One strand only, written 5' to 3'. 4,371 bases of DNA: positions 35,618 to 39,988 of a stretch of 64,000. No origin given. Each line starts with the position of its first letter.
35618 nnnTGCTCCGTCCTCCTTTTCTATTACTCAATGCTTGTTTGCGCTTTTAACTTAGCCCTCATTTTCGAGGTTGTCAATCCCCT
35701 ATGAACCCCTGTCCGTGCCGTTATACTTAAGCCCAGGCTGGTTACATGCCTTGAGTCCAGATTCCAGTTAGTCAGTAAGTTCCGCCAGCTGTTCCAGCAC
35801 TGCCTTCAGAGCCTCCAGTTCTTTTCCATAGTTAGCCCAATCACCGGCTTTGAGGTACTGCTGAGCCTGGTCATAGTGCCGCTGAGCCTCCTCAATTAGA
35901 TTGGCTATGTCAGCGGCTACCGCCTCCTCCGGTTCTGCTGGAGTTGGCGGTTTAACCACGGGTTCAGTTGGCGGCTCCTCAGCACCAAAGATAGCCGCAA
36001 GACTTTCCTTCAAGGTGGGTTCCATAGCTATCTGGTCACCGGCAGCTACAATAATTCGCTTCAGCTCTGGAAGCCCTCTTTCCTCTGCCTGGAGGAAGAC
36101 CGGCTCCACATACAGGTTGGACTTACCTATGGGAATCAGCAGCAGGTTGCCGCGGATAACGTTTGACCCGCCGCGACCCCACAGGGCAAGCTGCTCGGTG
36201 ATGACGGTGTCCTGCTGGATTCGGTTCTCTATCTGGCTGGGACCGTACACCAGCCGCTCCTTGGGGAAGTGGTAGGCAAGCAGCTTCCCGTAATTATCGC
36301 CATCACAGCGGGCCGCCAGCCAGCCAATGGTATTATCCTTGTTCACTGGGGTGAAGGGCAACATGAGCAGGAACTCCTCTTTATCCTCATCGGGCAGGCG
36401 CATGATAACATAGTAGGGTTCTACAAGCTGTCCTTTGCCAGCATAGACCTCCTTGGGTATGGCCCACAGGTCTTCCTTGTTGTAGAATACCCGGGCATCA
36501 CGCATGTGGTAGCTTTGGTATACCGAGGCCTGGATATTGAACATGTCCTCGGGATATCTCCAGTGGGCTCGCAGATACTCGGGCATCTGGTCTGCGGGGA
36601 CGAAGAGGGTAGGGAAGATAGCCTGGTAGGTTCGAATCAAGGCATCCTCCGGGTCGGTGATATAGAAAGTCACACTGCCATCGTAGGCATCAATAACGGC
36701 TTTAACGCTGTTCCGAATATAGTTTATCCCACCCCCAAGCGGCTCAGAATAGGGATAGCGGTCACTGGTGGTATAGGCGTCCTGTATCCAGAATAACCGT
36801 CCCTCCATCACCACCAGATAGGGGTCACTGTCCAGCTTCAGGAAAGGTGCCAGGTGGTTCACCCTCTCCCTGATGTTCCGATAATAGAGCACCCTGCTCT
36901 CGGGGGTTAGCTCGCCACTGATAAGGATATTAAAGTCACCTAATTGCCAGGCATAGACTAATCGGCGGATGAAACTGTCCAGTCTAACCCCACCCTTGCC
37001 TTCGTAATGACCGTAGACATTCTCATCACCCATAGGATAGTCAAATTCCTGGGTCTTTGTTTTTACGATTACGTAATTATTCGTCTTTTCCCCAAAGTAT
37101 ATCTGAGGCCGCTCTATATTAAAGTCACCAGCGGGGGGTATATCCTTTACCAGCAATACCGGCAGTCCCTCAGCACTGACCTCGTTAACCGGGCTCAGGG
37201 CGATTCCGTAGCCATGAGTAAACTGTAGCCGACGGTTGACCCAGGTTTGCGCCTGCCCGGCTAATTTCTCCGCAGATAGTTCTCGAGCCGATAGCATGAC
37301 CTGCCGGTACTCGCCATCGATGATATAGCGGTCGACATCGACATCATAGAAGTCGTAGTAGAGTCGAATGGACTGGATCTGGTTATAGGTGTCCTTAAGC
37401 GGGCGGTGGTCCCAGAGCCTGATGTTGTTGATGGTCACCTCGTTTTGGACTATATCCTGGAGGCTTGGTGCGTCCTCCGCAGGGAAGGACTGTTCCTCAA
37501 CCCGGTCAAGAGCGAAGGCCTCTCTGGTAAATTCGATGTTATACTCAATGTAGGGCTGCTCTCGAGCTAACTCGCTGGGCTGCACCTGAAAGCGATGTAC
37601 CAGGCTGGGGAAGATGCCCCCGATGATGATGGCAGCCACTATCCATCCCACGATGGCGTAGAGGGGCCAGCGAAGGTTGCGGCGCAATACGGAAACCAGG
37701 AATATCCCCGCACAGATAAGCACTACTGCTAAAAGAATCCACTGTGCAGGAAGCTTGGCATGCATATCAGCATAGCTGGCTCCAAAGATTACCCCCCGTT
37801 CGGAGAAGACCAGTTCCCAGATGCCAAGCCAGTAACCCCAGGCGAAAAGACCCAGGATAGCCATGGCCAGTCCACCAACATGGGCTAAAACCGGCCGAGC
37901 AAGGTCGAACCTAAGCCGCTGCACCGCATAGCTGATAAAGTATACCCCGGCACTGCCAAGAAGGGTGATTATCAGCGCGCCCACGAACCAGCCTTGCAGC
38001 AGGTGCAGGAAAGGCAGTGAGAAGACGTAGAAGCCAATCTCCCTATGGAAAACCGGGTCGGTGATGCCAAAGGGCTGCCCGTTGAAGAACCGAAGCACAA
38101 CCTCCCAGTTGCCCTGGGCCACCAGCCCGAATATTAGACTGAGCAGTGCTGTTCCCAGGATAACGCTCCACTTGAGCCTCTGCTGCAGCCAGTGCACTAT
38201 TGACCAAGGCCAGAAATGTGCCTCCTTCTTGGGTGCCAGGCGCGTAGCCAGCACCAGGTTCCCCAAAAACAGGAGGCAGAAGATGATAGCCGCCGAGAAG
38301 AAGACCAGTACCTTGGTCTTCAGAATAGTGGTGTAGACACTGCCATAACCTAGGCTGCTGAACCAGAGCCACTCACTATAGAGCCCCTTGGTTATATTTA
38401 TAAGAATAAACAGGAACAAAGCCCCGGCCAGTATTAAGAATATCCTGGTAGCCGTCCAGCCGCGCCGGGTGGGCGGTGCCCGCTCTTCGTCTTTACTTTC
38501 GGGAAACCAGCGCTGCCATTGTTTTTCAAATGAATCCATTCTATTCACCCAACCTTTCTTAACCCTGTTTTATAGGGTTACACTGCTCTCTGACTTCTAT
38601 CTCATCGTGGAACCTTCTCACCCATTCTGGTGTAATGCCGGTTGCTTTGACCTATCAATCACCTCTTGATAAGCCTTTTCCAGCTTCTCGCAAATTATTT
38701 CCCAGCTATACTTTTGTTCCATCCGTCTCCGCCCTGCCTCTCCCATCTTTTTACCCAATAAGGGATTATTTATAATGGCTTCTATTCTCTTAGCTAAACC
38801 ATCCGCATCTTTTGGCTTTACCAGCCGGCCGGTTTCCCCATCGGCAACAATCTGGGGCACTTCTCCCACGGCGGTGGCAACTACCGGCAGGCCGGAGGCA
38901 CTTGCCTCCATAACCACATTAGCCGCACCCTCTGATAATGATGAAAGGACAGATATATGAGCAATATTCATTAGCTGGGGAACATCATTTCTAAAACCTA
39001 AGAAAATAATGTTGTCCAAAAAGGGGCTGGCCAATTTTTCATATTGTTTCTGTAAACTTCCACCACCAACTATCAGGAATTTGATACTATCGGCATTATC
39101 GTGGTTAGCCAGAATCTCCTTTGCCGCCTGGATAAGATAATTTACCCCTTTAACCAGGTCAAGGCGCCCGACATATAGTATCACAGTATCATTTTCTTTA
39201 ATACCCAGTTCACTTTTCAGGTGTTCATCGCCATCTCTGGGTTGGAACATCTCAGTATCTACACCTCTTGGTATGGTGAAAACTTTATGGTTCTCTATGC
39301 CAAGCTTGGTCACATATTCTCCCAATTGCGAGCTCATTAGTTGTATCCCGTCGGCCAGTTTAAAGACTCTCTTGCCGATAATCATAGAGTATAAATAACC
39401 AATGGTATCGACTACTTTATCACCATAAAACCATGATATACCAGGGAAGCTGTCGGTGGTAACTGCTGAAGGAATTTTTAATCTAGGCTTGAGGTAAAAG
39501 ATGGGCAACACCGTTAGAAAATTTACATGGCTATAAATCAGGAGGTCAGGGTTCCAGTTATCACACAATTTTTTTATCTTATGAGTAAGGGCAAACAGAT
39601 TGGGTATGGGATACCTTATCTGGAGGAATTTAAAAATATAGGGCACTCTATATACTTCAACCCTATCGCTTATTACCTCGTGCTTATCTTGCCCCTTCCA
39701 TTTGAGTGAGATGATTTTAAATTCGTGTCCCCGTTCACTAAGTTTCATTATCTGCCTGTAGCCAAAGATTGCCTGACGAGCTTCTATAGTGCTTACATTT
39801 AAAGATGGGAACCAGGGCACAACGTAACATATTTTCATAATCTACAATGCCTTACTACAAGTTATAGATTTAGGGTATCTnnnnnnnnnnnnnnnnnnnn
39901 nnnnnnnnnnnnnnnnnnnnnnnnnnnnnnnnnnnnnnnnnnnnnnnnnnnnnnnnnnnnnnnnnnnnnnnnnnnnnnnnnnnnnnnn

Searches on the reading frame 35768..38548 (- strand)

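Call 81: search_protein_families(library=pfam, proteins=[window:35768-38548:-])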
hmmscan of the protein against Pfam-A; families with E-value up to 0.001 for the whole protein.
window:35768-38548:- (926 aa): 1 family
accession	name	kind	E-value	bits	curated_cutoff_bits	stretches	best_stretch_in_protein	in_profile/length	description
PF03699.18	UPF0182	-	0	1019.9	27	1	38-790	3-770/770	Uncharacterised protein family (UPF0182)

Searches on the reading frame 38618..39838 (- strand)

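Call 81: search_protein_families(library=pfam, proteins=[window:38618-39838:-])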
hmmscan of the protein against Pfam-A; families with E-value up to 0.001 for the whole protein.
window:38618-39838:- (406 aa): 6 families
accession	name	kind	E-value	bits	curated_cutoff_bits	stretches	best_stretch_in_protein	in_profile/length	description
PF00534.26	Glycos_transf_1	-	3.8e-41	140.9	26.4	1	206-372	4-172/172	Glycosyl transferases group 1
PF13692.12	Glyco_trans_1_4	-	7.2e-36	124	27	1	218-358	2-142/142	Glycosyl transferases group 1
PF13439.12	Glyco_transf_4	-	1.2e-14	55.1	28.5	1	32-196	14-169/170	Glycosyltransferase Family 4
PF20706.3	GT4-conflict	-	1.7e-07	31.1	26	1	210-386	193-385/385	Family 4 Glycosyltransferase in conflict systems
PF13524.12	Glyco_trans_1_2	-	2.2e-07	31.4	25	1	248-385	11-141/144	Glycosyl transferase-like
PF13579.12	Glyco_trans_4_4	-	1e-06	29.6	29.7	1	32-192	13-158/158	Glycosyl transferase 4-like domain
